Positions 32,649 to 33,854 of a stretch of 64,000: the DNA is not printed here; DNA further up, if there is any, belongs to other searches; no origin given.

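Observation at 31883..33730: Self-contained moron operon: vWA protein, small membrane protein and SPFH/band-7 lipoprotein, with its own consensus promoter and terminator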

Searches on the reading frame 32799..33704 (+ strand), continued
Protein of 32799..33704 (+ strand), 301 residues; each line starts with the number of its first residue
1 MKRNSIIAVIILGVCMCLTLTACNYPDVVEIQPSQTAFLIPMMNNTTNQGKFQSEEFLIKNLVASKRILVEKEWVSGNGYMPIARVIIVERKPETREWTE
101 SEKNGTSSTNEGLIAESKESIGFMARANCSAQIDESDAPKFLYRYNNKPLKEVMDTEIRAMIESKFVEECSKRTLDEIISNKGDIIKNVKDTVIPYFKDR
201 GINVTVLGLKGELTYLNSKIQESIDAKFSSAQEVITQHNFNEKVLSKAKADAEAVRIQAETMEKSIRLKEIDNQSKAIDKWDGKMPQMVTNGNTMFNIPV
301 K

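Call 84: search_solved_structures(query=A2, max_evalue=0.01)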
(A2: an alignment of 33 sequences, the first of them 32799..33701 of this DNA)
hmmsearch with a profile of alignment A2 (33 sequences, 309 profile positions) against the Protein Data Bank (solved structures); distinct sequences matched with E-value up to 0.01: 0.

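Call 90: find_encoding_contigs(protein=P0011, flank=7000, max_places=1)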
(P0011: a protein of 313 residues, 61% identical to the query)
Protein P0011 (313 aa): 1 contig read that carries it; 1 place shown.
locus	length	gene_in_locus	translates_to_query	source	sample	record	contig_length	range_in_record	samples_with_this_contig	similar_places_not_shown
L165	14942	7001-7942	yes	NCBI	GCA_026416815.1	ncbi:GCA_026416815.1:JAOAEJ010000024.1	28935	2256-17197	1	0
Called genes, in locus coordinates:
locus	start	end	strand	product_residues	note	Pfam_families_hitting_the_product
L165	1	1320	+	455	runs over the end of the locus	PF04055:Radical_SAM, PF13353:Fer4_12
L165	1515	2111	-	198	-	PF00072:Response_reg, PF13414:TPR_11 (weak), PF14559:TPR_19 (weak)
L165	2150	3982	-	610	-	PF00672:HAMP, PF00989:PAS (weak), PF13426:PAS_9 (faint), PF00512:HisKA, PF02518:HATPase_c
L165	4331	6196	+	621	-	PF13520:AA_permease_2, PF02705:K_trans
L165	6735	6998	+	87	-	-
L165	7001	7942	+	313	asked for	PF01145:Band_7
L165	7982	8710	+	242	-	PF12650:DUF3784, PF10882:bPH_5 (faint)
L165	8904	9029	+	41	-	-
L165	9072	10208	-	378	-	PF02702:KdpD, PF00582:Usp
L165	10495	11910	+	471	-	PF01476:LysM, PF23473:LysM3_LYK4_5 (faint), PF23577:LysM_RLK (faint), PF01476:LysM, PF23381:Beta-prop_IFT122_1st (faint), PF26549:Tricorn_N (faint), PF00930:DPPIV_N (faint), PF26550:Tricorn_2nd, +3 more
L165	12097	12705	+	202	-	PF00440:TetR_N, PF08359:TetR_C_4 (faint), PF21303:TetR_C_39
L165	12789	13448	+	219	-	PF00005:ABC_tran, PF02463:SMC_N (faint), PF13304:AAA_21 (faint)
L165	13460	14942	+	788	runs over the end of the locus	PF12704:MacB_PCD (faint), PF02687:FtsX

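Call 91: find_encoding_contigs(protein=P0028, flank=7000, max_places=1)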
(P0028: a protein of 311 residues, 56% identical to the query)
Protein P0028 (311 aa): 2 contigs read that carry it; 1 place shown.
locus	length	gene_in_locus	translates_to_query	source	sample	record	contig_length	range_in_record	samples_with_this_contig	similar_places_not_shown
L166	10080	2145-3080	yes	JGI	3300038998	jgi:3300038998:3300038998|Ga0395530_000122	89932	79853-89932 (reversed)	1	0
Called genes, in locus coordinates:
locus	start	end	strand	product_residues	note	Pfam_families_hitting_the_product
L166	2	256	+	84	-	?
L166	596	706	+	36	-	-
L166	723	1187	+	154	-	-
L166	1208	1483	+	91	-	-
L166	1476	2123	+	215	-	-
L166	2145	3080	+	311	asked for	PF01145:Band_7 (weak)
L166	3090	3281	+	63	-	-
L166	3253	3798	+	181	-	PF21448:DNMK (faint)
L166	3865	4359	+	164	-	-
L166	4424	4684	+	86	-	-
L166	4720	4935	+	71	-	-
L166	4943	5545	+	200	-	-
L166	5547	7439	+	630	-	PF13597:NRDD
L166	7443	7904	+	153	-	PF13353:Fer4_12, PF04055:Radical_SAM (weak)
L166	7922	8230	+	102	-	-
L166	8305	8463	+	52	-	-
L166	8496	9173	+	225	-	PF00692:dUTPase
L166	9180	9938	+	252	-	PF00847:AP2 (weak)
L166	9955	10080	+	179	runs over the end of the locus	PF05014:Nuc_deoxyrib_tr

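Call 92: find_encoding_contigs(protein=P0058, flank=7000, max_places=1)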
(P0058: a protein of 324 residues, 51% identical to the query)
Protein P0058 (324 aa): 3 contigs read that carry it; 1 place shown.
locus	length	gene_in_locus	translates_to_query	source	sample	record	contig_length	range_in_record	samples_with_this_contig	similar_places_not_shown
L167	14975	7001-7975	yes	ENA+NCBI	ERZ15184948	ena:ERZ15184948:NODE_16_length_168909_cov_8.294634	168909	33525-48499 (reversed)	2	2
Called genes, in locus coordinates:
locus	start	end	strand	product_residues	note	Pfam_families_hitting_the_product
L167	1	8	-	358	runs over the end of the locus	-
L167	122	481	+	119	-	-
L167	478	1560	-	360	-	-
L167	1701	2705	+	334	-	PF04055:Radical_SAM (weak), PF13186:SPASM (weak)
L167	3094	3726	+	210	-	PF02163:Peptidase_M50 (faint)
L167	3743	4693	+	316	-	PF02616:SMC_ScpA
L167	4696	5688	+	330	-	PF04079:SMC_ScpB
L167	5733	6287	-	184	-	-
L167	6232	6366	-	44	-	-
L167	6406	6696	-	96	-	-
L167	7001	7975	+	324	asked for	PF01145:Band_7 (weak)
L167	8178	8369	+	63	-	-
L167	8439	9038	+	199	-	PF05685:Uma2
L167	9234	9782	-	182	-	-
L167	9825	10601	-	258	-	PF14257:DUF4349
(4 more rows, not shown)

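Call 94: find_related_loci(query=A1, collection=metagenome_contigs, flank=5000)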
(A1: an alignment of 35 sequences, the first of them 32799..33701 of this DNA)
Query A1 (301 aa) in metagenome_contigs; peptide patterns used: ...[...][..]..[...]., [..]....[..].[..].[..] (x = any residue, [..] = any of these).
559 stretches matched a pattern; 194 encode a relative of the query (tblastn E <= 1e-3); the best 80 are kept; 80 distinct loci.
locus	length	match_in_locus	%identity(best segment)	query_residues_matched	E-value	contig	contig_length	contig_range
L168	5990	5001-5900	64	1-299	2e-127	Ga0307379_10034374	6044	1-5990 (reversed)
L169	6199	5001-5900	63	3-299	9e-127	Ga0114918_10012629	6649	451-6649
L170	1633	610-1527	58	7-300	4e-127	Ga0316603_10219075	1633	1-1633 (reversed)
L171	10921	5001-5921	57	7-301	6e-116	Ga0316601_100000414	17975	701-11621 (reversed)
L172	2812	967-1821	63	18-299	1e-118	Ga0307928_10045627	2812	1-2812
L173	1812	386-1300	58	7-301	1e-117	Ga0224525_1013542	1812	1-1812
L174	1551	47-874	57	6-272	2e-108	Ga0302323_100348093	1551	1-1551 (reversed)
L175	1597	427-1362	51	6-301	4e-107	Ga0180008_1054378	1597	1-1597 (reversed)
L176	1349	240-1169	50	3-299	5e-104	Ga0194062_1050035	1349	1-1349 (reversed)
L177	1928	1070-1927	50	3-274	9e-93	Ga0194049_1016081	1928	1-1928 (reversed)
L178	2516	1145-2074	48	6-300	1e-87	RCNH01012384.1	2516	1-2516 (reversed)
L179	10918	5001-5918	49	1-286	8e-85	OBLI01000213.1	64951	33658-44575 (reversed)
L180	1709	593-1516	45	1-297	3e-89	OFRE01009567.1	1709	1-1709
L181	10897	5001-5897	48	6-298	6e-84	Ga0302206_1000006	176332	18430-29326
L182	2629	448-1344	43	7-296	3e-85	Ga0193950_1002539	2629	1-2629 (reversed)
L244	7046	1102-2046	38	1-299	4e-62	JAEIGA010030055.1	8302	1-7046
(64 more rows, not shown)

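Call 106: get_annotated_region(hit=H23, flank=1500)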
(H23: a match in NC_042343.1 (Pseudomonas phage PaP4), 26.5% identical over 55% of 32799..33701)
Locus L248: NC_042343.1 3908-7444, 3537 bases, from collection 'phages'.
description: Pseudomonas phage PaP4, complete genome.
organism: Pseudomonas phage PaP4 (NCBI taxid 1273709)
taxonomy: Viruses; Duplodnaviria; Heunggongvirae; Uroviricota; Caudoviricetes; Bruynoghevirus; Bruynoghevirus PaP4
host: Pseudomonas aeruginosa; source: -; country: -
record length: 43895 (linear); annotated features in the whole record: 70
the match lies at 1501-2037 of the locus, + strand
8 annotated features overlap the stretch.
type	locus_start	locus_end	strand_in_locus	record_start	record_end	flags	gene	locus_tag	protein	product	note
CDS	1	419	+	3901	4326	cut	-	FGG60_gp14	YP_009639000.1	hypothetical protein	-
CDS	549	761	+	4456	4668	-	-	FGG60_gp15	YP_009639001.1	hypothetical protein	-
CDS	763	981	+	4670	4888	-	-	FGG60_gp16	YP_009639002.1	sulfate/thiosulfate import ATP-binding protein CysA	similar to Bacillus cereus BAG6O-2 sulfate/thiosulfate import ATP-binding protein CysA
CDS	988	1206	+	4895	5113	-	-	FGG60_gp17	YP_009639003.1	hypothetical protein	-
CDS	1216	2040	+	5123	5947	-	-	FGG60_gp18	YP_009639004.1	lipoprotein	similar to Pseudomonas phage UFV-P2 transposase fusion protein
CDS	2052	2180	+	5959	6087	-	-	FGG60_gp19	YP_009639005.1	hypothetical protein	-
CDS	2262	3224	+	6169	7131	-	-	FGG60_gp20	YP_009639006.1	hypothetical protein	-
CDS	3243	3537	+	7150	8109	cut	-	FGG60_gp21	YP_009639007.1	hypothetical protein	-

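Call 107: get_annotated_region(hit=H12, flank=1500)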
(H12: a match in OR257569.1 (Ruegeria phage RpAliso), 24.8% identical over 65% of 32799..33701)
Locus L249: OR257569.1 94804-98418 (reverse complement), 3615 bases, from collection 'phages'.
description: Ruegeria phage RpAliso, complete genome.
organism: Ruegeria phage RpAliso (NCBI taxid 3073043)
taxonomy: Viruses; Duplodnaviria; Heunggongvirae; Uroviricota; Caudoviricetes
host: Ruegeria pomeroyi DSS-3; source: water; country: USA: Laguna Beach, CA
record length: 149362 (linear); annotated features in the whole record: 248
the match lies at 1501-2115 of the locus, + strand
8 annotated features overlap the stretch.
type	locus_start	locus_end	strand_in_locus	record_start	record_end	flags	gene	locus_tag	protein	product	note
CDS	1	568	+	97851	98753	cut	-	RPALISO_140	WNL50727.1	TRAP transporter solute receptor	-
CDS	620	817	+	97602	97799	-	-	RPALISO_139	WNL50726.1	hypothetical protein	-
CDS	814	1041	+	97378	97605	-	-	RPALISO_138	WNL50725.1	hypothetical protein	-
CDS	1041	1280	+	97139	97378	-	-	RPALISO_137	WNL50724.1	hypothetical protein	-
CDS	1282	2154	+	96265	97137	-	-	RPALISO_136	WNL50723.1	prohibitin family protein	-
CDS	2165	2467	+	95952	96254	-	-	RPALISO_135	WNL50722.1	hypothetical protein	-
CDS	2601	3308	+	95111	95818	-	-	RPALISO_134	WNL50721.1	hypothetical protein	-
CDS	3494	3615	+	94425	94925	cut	-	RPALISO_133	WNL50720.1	hypothetical protein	-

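Call 108: get_annotated_region(hit=H6, flank=1500)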
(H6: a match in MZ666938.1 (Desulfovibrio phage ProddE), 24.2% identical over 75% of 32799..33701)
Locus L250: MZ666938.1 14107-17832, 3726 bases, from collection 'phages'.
description: Desulfovibrio phage ProddE, complete genome.
organism: Desulfovibrio phage ProddE (NCBI taxid 2866661)
taxonomy: Viruses; Duplodnaviria; Heunggongvirae; Uroviricota; Caudoviricetes; Autographiviridae
host: Desulfovibrio desulfuricans strain Edelweiss; source: fresh water creek anoxic mud; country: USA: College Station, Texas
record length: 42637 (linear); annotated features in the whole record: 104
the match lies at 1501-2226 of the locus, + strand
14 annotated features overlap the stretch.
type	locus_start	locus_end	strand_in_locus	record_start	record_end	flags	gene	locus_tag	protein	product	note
CDS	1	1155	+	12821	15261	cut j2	-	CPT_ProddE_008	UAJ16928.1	DNA polymerase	BLASTp: protein_id=NP_523320.1 locus_tag=T3p25 protein=DNA polymerase; evalue = 4.96022e-93; Contains intron, splice ...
regulatory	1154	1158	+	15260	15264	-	-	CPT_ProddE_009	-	ribosome_binding_site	-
CDS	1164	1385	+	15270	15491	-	-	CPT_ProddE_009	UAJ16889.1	hypothetical protein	-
regulatory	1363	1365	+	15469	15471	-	-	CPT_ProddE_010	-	ribosome_binding_site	-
CDS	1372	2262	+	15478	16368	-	-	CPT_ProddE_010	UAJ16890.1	putative prohibitin family protein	Conserved Domain: SPFH_prohibitin = cd03401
regulatory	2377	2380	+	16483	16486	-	-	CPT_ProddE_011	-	ribosome_binding_site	-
CDS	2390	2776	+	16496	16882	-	-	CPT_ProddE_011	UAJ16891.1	hypothetical protein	-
regulatory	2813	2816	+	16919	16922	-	-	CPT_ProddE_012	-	ribosome_binding_site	-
CDS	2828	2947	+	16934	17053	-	-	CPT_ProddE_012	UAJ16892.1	hypothetical protein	-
regulatory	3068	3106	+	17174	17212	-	-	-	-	terminator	-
regulatory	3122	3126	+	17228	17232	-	-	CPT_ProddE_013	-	ribosome_binding_site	-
CDS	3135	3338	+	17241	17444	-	-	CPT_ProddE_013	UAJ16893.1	hypothetical protein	-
regulatory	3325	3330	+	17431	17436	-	-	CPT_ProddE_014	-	ribosome_binding_site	-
CDS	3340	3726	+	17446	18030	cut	-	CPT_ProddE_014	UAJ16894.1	hypothetical protein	-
